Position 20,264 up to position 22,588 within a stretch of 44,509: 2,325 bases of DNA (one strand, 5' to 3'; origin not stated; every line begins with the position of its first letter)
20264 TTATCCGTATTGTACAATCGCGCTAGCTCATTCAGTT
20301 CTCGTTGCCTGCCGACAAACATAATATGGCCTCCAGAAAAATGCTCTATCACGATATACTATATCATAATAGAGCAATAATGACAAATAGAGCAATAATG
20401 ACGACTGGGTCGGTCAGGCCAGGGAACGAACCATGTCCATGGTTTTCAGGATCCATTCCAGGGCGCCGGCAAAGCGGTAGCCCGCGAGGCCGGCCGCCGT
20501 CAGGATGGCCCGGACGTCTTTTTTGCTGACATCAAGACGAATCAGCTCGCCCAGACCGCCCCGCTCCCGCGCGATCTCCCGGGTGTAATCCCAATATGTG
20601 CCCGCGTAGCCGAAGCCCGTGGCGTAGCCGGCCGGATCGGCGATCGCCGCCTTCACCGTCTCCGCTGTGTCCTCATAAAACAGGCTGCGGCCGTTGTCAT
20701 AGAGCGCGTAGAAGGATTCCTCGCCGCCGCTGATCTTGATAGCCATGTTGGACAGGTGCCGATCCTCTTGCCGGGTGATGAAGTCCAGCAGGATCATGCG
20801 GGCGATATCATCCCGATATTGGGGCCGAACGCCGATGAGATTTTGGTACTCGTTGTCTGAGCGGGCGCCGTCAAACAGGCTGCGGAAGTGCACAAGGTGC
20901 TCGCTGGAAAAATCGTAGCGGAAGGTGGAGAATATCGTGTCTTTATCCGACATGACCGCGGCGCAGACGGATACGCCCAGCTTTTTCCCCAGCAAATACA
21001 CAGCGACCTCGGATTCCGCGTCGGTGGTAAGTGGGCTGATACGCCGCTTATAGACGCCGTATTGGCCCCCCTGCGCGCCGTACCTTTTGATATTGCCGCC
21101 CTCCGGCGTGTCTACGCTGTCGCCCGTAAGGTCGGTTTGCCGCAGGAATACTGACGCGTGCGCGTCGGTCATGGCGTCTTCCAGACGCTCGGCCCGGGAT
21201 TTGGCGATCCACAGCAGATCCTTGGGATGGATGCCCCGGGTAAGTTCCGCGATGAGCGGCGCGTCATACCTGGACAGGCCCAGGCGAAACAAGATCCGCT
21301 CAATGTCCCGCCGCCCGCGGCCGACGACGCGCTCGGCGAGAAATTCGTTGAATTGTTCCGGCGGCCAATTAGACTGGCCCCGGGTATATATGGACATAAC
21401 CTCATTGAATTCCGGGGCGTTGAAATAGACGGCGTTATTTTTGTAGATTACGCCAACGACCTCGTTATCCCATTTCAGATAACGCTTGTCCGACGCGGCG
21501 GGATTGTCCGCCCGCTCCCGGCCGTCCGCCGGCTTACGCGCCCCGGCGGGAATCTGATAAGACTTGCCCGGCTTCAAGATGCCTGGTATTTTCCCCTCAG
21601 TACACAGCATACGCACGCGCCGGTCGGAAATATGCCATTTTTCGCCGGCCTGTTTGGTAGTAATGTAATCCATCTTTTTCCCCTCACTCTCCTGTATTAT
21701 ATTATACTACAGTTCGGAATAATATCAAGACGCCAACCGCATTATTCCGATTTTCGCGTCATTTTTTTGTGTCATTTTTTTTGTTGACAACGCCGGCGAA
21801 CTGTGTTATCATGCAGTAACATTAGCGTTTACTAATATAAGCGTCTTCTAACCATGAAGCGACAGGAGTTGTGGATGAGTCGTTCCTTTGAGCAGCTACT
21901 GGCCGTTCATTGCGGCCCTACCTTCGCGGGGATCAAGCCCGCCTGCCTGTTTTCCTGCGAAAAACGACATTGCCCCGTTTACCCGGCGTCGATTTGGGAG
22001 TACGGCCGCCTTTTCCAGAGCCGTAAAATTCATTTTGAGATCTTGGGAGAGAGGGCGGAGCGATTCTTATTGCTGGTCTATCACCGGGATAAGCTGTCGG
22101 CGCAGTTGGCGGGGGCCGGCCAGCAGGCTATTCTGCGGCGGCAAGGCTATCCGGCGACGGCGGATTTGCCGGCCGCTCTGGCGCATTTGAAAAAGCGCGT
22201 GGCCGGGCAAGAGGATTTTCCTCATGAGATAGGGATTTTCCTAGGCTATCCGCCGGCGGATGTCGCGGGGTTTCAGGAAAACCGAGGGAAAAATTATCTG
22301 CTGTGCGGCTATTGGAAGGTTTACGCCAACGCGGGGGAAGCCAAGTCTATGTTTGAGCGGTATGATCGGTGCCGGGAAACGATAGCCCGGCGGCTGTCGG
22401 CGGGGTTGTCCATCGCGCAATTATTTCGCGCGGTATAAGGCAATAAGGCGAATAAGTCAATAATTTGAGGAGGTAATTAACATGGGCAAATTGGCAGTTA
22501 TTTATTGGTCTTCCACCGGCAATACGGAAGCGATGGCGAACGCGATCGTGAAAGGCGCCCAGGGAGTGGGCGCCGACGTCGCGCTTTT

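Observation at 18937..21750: HTH-fused HipA-like kinase with palindromic operator, followed by an ATPase carrying a PD-(D/E)xK-like tail: candidate toxin/defence pair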

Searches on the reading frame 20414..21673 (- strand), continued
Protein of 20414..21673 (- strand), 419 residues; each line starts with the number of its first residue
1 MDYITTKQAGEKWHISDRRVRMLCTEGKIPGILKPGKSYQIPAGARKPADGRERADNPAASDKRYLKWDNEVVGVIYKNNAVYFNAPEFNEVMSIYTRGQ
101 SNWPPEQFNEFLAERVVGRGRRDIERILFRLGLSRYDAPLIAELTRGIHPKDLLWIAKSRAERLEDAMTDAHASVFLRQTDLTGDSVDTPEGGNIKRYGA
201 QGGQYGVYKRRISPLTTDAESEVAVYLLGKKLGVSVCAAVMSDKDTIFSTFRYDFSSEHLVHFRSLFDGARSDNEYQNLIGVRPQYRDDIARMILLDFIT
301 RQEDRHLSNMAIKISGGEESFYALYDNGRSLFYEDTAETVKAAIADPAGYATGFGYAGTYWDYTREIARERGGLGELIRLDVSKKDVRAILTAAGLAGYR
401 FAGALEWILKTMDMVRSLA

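Call 52: search_dna_similar(query=window:20414-21673:-, collection=plasmids, mode=protein, max_evalue=0.00001, max_rows=15)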
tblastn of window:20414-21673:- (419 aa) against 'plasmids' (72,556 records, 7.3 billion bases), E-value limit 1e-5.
Records with a match: 174; places in all: 175; records where one place covers at least 80% of the query: 0.
Best place of each record, by identity: 60-80% 1; <60% 173.
By first word of the organism name: Enterococcus 152; Ligilactobacillus 6; Lactococcus 6; Clostridium 2; Butyrivibrio 1; Leptotrichia 1; Mycoplasmopsis 1; Jeotgalibaca 1; Staphylococcus 1; Pusillibacter 1; and 2 more.
By predicted mobility (MOB-suite, as given by PLSDB): mobilizable 100; conjugative 42; non-mobilizable 32.
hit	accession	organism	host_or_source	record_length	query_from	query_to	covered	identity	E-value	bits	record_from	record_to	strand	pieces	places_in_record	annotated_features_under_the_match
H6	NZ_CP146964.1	Butyrivibrio fibrisolvens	Bovinae,Bovine rumen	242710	5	103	24%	35.9%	4e-6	57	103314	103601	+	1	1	AAA family ATPase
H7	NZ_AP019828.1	Leptotrichia shahii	-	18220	3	52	12%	62.0%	2e-10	70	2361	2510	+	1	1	DNA-binding protein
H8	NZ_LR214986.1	Mycoplasmopsis cynos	Dog,lung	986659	3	61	14%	50.8%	9e-9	65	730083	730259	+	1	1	Fic family protein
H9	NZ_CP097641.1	Ligilactobacillus salivarius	Sinocyclocheilus grahami,Pure ...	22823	1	57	14%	50.9%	5e-9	66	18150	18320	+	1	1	helix-turn-helix domain-containing protein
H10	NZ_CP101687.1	Ligilactobacillus salivarius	Yunnan Silkie Chicken,Pure culture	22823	1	57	14%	50.9%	5e-9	66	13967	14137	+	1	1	helix-turn-helix domain-containing protein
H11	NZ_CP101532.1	Ligilactobacillus salivarius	Xinyang black-feather laying hens,mixed ...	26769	1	57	14%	50.9%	5e-9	66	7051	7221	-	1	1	helix-turn-helix domain-containing protein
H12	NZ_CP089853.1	Ligilactobacillus salivarius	Pig,faecal sample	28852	1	57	14%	50.9%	5e-9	66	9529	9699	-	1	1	helix-turn-helix domain-containing protein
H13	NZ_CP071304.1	Lactococcus sp. LG606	Homo sapiens,mixed culture,Human feces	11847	1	57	14%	50.9%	5e-9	66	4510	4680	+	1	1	DNA-binding protein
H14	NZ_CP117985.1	Ligilactobacillus salivarius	cell culture,raw chicken meat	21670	1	57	14%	50.9%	5e-9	66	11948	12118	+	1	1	helix-turn-helix domain-containing protein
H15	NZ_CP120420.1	Lactococcus sp. bn62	pig,lung sample of a healthy pig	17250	1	57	14%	50.9%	5e-9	66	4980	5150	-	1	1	helix-turn-helix domain-containing protein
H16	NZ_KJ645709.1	Enterococcus faecium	Sus scrofa,feces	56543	1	57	14%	50.9%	5e-9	66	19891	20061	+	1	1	helix-turn-helix domain-containing protein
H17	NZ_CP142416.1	Enterococcus faecium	Bovine,milk sample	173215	1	57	14%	50.9%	5e-9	66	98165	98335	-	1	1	helix-turn-helix domain-containing protein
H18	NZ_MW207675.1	Enterococcus faecium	-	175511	1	57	14%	50.9%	5e-9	66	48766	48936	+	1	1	helix-turn-helix domain-containing protein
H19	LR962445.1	Enterococcus faecalis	-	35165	1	57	14%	50.9%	5e-9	66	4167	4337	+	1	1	none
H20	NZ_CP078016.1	Enterococcus faecalis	goat,fecal sample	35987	1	57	14%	50.9%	5e-9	66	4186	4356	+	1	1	DNA-binding protein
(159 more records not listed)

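Call 68: get_annotated_region(hit=H1, flank=1500)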
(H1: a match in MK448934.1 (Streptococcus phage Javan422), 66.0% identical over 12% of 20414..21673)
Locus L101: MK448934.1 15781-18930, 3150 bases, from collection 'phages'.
description: Streptococcus phage Javan422, complete genome.
organism: Streptococcus phage Javan422 (NCBI taxid 2548158)
taxonomy: Viruses; Duplodnaviria; Heunggongvirae; Uroviricota; Caudoviricetes
host: Streptococcus porci DSM_23759; source: -; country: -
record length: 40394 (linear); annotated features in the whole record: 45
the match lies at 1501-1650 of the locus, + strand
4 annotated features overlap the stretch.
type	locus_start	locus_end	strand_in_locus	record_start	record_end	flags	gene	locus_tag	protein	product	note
CDS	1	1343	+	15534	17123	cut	-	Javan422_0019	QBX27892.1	terminase large subunit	-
CDS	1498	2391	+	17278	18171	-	-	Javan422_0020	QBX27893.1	Huntingtin interacting protein E-like protein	-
CDS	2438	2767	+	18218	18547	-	-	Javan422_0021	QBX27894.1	hypothetical protein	-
CDS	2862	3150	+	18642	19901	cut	-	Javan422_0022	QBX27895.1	portal protein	-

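Call 69: get_annotated_region(hit=H6, flank=2500)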
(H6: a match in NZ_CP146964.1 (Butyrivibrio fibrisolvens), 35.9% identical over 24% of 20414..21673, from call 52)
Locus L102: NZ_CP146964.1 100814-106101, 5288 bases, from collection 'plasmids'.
description: Butyrivibrio fibrisolvens strain D1 plasmid pNP243, complete sequence
organism: Butyrivibrio fibrisolvens (NCBI taxid 831)
taxonomy: Bacteria; Bacillota; Clostridia; Lachnospirales; Lachnospiraceae; Butyrivibrio; Butyrivibrio fibrisolvens
host: -; source: Bovinae,Bovine rumen; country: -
typing (MOB-suite, as given by PLSDB): non-mobilizable
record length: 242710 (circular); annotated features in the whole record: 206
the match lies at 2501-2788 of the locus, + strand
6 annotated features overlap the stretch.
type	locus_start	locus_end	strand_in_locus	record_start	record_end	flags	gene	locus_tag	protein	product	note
CDS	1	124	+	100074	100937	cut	-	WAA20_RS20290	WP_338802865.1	DegV family protein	-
CDS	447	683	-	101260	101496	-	-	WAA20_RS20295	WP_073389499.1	GlsB/YeaQ/YmgE family stress response membrane protein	-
CDS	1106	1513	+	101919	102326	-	-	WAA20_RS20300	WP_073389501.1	(deoxy)nucleoside triphosphate pyrophosphohydrolase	-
CDS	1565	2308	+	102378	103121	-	-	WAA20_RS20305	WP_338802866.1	YwaF family protein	-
CDS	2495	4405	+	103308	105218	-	-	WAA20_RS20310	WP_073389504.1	AAA family ATPase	-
CDS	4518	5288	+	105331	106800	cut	-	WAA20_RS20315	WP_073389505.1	methyl-accepting chemotaxis protein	GO:0007165 - signal transduction [Evidence IEA]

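Call 70: get_annotated_region(hit=H8, flank=1500)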
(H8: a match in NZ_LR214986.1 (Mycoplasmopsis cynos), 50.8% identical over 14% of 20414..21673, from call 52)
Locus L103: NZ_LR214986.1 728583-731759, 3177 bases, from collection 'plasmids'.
description: Mycoplasmopsis cynos strain NCTC10142 plasmid 13
organism: Mycoplasmopsis cynos (NCBI taxid 171284)
taxonomy: Bacteria; Mycoplasmatota; ; Mycoplasmoidales; Metamycoplasmataceae; Mycoplasmopsis; Mycoplasmopsis cynos
host: -; source: Dog,lung; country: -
typing (MOB-suite, as given by PLSDB): non-mobilizable
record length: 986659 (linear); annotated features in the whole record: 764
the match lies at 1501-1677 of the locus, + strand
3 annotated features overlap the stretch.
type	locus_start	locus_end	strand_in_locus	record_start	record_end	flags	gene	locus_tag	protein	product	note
CDS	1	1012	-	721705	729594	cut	-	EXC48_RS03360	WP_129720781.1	glycoside hydrolase family 2 TIM barrel-domain containing protein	GO:0005975 - carbohydrate metabolic process [Evidence IEA]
CDS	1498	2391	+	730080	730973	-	-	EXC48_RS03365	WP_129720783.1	Fic family protein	-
CDS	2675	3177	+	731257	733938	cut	-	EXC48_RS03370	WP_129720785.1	type I restriction-modification system subunit M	GO:0006306 - DNA methylation [Evidence IEA]; GO:0009307 - DNA restriction-modification system [Evidence IEA]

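Call 79: search_protein_families(library=padloc, alignment_id=A3, max_evalue=1e-10)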
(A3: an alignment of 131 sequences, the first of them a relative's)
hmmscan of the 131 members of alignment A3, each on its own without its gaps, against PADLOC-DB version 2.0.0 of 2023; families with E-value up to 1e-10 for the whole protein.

A. member 1, L001:1427-1834:- (135 aa): 0 families

B. families by the number of members that match (of 131 scanned): 21 families
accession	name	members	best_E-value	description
PDLC04786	PDC-S01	6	4.8e-175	-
PDLC04787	PDC-S01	6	4.5e-159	-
PDLC04792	PDC-S01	6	1.1e-119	-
PDLC04788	PDC-S01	6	1.2e-107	-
PDLC04790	PDC-S01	6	1.1e-68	-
PDLC04789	PDC-S01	6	7.4e-39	-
PDLC04791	PDC-S01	5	2.6e-21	-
PDLC03963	SoFic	3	2.2e-37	-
PDLC04840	PDC-S04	3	3e-36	-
PDLC04836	PDC-S04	3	6.6e-34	-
PDLC04837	PDC-S04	3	2.4e-30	-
PDLC04839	PDC-S04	3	5.2e-14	-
PDLC04966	PDC-S24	2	6.9e-14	-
PDLC03930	RmrT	1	3.5e-51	-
PDLC01457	WYL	1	4e-50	"CAS-I,CAS-II,CAS-III,CAS-IV,CAS-V,CAS-VI; associated_signaling"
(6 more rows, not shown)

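Call 80: search_protein_families(library=pfam, alignment_id=A3, max_evalue=0.00001)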
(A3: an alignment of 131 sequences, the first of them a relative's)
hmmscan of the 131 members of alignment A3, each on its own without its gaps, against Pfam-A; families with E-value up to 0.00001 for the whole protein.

A. member 1, L001:1427-1834:- (135 aa): 0 families

B. families by the number of members that match (of 131 scanned): 131 families (the first 25 are shown)
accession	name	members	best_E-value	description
PF13173.12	AAA_14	8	9.2e-35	AAA domain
PF13635.12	DUF4143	6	5.2e-34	Domain of unknown function (DUF4143)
PF00702.32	Hydrolase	3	5.4e-36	haloacid dehalogenase-like hydrolase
PF02661.23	Fic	3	6.3e-21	Fic/DOC family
PF01381.28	HTH_3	3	2.7e-15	Helix-turn-helix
PF00583.31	Acetyltransf_1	3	1.2e-09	Acetyltransferase (GNAT) family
PF00122.25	E1-E2_ATPase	2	5.6e-54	E1-E2 ATPase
PF00106.31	adh_short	2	1e-50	short chain dehydrogenase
PF08282.18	Hydrolase_3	2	1.1e-40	haloacid dehalogenase-like hydrolase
PF13561.12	adh_short_C2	2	2.2e-39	Enoyl-(Acyl carrier protein) reductase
PF02518.31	HATPase_c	2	1.8e-27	Histidine kinase-, DNA gyrase B-, and HSP90-like ATPase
PF13749.12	HATPase_c_4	2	3e-23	Putative ATP-dependent DNA helicase recG C-terminal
PF00395.25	SLH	2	1.4e-22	S-layer homology domain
PF13443.12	HTH_26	2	2e-10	Cro/C1-type HTH DNA-binding domain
PF12844.13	HTH_19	2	6.9e-10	Helix-turn-helix domain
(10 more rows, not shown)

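Call 82: search_protein_families(library=padloc, proteins=[L101:1498-2388:+, L102:2495-4402:+], max_evalue=0.001)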
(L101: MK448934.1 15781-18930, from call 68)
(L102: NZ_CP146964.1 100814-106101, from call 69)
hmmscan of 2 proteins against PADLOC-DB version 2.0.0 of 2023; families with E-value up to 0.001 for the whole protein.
L101:1498-2388:+ (297 aa): 10 families
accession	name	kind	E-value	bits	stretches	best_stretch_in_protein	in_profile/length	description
PDLC04840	PDC-S04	-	6.5e-40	135.3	1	87-281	11-209/227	-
PDLC04836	PDC-S04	-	1.4e-39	133.8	1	88-281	26-224/244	-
PDLC04837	PDC-S04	-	2e-33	113.6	1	82-282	20-222/234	-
PDLC03963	SoFic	-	2.6e-30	104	1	92-284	61-260/361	-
PDLC04839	PDC-S04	-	5.3e-20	70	1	93-285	4-203/205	-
PDLC04838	PDC-S04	-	1e-10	39.8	1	204-286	124-204/209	-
PDLC04966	PDC-S24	-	9.9e-08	29.3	1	143-252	227-346/497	-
PDLC04841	PDC-S04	-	3.5e-06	24.9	1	194-270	180-256/292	-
PDLC04842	PDC-S04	-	4.3e-06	24.6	1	149-271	43-159/202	-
PDLC04133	mad1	-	0.00064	18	0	1-42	4-44/60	mads_1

L102:2495-4402:+ (636 aa): 1 family
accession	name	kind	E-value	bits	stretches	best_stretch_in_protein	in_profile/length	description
PDLC04133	mad1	-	8.4e-05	20.8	1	5-44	9-47/60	mads_1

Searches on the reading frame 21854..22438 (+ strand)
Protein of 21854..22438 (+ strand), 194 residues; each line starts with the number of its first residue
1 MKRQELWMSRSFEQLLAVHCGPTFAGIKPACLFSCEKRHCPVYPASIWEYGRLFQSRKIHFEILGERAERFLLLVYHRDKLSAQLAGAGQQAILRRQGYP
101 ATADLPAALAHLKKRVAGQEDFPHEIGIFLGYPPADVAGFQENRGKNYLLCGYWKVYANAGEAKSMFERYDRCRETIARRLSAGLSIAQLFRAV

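Call 3: search_protein_families(library=pfam, proteins=[window:21854-22438:+], max_evalue=0.1)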
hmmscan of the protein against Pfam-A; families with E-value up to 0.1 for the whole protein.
window:21854-22438:+ (194 aa): 2 families
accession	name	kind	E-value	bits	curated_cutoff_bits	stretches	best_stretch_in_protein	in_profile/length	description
PF12672.12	DUF3793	-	2.1e-54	184.4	25.1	1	16-190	1-166/167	Protein of unknown function (DUF3793)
PF21950.2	MINION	-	0.073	13.9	27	0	71-120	7-55/76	Protein myomixer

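Call 4: search_protein_families(library=ncbifam, proteins=[window:21854-22438:+], max_evalue=0.1)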
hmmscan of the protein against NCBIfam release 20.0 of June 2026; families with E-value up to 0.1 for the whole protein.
window:21854-22438:+ (194 aa): 1 family
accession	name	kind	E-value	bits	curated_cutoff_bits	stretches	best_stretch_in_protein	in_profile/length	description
NF040576.1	T2SS_GspM_XpsM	equivalog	0.033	13.9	60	1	54-117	27-89/180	type II secretion system protein GspM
